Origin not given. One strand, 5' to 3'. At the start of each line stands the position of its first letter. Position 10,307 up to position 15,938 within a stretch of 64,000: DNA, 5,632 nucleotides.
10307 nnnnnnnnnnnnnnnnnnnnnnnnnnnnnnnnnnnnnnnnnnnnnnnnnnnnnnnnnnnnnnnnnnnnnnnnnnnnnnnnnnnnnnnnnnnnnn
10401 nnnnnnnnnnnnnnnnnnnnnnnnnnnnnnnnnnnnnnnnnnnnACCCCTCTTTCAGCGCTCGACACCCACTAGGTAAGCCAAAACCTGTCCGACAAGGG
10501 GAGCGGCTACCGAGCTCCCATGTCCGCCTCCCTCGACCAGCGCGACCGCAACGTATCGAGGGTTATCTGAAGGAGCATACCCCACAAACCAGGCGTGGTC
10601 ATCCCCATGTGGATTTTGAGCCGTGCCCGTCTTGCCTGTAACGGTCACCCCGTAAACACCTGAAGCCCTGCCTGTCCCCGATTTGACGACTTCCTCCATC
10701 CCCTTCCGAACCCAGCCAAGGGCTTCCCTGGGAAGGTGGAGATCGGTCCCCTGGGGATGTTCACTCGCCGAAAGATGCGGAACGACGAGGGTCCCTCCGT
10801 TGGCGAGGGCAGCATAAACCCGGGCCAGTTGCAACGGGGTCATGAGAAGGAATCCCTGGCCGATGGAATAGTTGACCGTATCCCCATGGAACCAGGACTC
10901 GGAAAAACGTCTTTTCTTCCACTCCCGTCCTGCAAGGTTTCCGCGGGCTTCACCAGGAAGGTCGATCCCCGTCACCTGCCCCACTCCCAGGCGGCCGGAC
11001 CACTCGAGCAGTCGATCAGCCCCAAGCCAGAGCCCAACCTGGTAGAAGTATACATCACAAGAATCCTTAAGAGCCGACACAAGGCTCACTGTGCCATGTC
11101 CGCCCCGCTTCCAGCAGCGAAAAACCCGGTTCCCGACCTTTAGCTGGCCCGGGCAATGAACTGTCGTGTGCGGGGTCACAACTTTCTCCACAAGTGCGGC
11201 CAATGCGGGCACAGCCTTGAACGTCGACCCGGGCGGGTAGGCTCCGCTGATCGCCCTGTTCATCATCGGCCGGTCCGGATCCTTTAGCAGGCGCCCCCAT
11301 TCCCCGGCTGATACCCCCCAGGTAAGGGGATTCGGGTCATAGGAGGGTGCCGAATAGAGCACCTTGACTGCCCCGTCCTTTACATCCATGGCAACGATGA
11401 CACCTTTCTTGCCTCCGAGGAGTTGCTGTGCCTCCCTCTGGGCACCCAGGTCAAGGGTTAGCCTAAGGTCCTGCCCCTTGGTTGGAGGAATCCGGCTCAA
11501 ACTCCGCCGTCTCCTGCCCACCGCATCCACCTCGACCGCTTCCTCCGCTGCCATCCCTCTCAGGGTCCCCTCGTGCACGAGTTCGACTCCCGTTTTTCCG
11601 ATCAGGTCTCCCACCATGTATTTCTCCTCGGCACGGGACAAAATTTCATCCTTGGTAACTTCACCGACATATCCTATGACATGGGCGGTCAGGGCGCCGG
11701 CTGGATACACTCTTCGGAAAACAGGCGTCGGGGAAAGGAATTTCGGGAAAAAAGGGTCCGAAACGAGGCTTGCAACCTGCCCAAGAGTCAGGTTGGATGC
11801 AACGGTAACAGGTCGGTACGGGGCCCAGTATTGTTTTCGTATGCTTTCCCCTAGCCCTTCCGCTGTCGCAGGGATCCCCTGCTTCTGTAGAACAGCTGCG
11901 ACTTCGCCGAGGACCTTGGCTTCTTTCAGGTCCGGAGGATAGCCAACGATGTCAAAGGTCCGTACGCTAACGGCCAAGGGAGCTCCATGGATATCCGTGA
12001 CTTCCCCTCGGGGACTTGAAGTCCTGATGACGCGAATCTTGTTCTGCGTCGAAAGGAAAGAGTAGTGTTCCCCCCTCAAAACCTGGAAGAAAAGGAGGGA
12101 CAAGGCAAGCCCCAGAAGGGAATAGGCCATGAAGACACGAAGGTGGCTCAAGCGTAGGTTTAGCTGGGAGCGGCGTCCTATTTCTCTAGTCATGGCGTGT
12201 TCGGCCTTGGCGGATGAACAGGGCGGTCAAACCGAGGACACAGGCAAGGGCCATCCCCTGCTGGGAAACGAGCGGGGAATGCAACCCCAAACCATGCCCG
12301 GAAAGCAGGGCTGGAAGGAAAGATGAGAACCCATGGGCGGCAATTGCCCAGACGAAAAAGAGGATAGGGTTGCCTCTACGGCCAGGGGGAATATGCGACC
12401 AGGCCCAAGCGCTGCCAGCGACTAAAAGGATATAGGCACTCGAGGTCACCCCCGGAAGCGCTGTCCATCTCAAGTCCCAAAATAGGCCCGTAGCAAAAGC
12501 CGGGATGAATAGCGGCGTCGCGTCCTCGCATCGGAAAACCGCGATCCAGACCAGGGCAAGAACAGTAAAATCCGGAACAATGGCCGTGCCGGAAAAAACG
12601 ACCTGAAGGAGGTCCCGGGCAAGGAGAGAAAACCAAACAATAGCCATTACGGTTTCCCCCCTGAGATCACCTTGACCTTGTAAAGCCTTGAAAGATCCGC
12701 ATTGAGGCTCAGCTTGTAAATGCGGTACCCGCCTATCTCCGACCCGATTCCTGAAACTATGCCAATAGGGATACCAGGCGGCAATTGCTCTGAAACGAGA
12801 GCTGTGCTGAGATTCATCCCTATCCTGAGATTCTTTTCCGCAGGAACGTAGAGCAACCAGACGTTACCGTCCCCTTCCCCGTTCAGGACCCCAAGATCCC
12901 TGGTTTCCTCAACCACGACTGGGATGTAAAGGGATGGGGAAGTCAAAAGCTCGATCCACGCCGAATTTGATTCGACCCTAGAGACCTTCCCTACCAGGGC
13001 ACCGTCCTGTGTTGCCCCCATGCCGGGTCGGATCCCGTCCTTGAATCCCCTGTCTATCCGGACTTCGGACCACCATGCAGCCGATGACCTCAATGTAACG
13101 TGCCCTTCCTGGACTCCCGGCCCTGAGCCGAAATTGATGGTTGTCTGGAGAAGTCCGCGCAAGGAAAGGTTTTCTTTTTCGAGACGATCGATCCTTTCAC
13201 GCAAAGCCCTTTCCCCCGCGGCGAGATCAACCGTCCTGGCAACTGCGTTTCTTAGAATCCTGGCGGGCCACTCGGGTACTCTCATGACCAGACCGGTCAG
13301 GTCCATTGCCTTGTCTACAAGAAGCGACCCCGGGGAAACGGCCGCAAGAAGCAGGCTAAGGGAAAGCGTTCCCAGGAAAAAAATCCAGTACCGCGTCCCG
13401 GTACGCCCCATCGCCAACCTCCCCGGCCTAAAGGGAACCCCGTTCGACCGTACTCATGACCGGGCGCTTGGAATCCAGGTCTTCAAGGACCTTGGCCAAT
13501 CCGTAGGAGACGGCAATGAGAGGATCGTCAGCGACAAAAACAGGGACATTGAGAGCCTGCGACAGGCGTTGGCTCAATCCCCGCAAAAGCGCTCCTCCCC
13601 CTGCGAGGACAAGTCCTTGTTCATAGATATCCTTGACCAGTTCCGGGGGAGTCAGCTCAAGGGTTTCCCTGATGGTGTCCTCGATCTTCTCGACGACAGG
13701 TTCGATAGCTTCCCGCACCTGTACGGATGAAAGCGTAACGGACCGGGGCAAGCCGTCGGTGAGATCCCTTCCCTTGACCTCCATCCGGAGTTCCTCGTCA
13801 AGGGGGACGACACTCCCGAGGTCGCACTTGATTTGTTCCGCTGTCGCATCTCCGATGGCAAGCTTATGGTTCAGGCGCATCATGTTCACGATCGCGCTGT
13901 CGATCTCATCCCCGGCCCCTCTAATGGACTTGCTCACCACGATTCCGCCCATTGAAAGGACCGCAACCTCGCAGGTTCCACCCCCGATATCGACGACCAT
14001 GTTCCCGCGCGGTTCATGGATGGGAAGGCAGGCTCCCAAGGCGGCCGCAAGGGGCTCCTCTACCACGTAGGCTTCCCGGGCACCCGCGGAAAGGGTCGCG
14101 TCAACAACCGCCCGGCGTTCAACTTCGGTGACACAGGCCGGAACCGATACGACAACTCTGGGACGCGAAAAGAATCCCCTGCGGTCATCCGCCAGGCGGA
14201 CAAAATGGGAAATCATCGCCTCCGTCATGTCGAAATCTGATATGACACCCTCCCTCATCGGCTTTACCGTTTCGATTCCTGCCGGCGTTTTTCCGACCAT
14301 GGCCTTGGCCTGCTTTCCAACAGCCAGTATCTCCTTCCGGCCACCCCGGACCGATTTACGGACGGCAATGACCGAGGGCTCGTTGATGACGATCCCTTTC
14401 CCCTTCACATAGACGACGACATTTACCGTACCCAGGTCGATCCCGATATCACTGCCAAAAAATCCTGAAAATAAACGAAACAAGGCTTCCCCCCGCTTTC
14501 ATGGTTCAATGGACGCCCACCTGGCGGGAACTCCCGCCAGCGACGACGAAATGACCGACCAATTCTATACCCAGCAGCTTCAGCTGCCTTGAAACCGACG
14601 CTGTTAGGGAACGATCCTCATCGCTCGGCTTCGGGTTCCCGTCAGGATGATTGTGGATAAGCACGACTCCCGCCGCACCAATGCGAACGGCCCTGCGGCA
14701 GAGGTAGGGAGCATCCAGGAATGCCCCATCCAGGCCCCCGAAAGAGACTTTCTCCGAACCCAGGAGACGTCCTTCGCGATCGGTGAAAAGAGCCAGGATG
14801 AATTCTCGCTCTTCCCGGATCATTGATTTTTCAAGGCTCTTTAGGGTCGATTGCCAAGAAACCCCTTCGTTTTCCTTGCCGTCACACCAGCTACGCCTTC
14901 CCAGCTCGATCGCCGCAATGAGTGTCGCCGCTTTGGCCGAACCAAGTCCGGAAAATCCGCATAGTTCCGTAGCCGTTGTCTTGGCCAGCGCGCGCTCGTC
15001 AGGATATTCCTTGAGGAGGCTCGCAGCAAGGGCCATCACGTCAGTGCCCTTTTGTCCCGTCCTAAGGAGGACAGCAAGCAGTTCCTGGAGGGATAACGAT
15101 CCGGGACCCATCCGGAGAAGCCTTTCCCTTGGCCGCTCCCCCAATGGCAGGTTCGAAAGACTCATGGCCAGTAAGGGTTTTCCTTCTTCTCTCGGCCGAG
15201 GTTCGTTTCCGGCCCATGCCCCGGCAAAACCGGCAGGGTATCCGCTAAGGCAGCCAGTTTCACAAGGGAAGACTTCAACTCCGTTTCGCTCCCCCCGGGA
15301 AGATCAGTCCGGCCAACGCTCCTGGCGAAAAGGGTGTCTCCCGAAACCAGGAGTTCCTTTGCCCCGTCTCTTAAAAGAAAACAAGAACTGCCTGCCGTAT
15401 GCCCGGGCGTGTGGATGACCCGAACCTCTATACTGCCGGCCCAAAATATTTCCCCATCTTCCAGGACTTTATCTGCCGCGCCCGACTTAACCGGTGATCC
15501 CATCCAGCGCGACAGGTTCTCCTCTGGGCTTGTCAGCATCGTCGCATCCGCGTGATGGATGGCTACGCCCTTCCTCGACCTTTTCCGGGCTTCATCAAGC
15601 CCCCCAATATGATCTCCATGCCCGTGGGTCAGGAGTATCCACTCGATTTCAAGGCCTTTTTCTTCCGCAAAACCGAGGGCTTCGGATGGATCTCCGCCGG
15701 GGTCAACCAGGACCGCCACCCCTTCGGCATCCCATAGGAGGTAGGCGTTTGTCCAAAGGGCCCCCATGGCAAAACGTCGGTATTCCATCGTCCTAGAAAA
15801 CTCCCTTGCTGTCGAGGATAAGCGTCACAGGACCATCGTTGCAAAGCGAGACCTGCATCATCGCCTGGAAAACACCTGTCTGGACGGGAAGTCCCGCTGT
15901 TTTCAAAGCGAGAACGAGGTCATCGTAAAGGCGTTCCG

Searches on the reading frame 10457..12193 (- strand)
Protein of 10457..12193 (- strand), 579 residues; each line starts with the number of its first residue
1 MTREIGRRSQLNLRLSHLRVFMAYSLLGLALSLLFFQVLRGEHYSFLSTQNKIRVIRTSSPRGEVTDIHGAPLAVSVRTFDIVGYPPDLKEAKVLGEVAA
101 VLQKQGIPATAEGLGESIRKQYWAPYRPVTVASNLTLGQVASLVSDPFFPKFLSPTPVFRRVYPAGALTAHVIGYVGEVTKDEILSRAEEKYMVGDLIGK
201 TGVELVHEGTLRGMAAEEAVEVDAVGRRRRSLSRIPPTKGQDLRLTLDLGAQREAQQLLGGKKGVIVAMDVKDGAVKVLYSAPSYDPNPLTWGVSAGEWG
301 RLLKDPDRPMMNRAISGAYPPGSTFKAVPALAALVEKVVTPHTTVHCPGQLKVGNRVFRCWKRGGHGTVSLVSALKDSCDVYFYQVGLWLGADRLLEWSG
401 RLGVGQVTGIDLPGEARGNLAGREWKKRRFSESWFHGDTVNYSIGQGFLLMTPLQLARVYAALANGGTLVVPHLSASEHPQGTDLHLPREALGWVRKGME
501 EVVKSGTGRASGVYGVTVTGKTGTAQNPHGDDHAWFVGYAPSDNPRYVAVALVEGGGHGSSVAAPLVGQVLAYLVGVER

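Call 22: search_protein_families(library=pfam, proteins=[window:10457-12193:-], max_evalue=0.00001)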
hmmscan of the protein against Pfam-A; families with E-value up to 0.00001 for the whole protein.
window:10457-12193:- (579 aa): 2 families
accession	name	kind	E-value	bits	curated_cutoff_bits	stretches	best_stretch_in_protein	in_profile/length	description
PF00905.27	Transpeptidase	-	1e-68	232.2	22.1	1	264-571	1-298/299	Penicillin binding protein transpeptidase domain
PF03717.20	PBP_dimer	-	8.2e-29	101.7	24.4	1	58-230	2-177/180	Penicillin-binding Protein dimerisation domain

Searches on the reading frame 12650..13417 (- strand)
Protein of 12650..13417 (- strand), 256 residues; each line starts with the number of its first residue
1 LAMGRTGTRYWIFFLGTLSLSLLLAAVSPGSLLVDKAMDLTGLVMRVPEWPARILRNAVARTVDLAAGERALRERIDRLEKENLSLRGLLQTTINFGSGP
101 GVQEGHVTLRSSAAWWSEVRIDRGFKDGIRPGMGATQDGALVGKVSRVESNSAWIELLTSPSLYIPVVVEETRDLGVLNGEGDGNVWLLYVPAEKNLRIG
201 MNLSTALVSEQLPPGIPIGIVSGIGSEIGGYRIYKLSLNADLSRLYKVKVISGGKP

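Call 22: search_protein_families(library=pfam, proteins=[window:12650-13417:-], max_evalue=0.00001)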
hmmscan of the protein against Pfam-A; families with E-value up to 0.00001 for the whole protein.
window:12650-13417:- (256 aa): 1 family
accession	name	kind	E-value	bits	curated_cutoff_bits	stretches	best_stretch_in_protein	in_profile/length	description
PF04085.20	MreC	-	1.4e-30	106.4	28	1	107-251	1-146/147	Rod shape-determining protein MreC, barrel core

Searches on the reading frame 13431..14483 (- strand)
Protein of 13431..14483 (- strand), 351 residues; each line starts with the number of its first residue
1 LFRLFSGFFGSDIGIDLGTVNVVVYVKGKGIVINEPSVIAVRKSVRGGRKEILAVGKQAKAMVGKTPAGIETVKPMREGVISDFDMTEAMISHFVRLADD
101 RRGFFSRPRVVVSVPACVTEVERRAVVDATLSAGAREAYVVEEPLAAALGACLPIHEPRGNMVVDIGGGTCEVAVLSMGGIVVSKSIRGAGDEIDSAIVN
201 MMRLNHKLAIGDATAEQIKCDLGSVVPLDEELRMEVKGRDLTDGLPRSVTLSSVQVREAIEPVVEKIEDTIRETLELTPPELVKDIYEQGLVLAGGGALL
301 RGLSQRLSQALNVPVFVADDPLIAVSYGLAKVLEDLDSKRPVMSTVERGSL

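Call 23: search_protein_families(library=pfam, proteins=[window:13431-14483:-], max_evalue=0.00001)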
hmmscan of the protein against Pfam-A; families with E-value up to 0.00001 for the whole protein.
window:13431-14483:- (351 aa): 4 families
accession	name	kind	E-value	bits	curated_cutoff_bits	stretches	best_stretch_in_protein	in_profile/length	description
PF06723.19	MreB_Mbl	-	1.6e-129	431.9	27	1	11-338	2-324/327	MreB/Mbl protein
PF00012.26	HSP70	-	8.9e-13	47.8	20.6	1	110-310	136-349/599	Hsp70 protein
PF14450.12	FtsA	-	2.4e-11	44.5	31.8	1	162-320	1-112/127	Cell division protein FtsA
PF00022.25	Actin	-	1.8e-09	37.2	27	0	36-204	31-189/410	Actin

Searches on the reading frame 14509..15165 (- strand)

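Call 23: search_protein_families(library=pfam, proteins=[window:14509-15165:-], max_evalue=0.00001)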
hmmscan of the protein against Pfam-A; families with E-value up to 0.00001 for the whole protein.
window:14509-15165:- (219 aa): 2 families
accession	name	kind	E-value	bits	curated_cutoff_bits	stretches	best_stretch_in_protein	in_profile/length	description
PF04002.20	RadC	-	5.4e-25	88.1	22.1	1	103-210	3-110/121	RadC-like JAB domain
PF20582.4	UPF0758_N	-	2.1e-22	79.4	27.1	1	5-80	3-77/77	UPF0758 N-terminal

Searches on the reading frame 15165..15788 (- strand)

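Call 23: search_protein_families(library=pfam, proteins=[window:15165-15788:-], max_evalue=0.00001)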
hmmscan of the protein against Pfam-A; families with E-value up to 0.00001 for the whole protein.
window:15165-15788:- (208 aa): 2 families
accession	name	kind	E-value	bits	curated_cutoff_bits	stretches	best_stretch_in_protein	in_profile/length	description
PF00753.33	Lactamase_B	-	2.7e-33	116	22.7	1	13-191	6-196/196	Metallo-beta-lactamase superfamily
PF12706.13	Lactamase_B_2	-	4.8e-08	33.3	27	1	26-152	3-143/200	Beta-lactamase superfamily domain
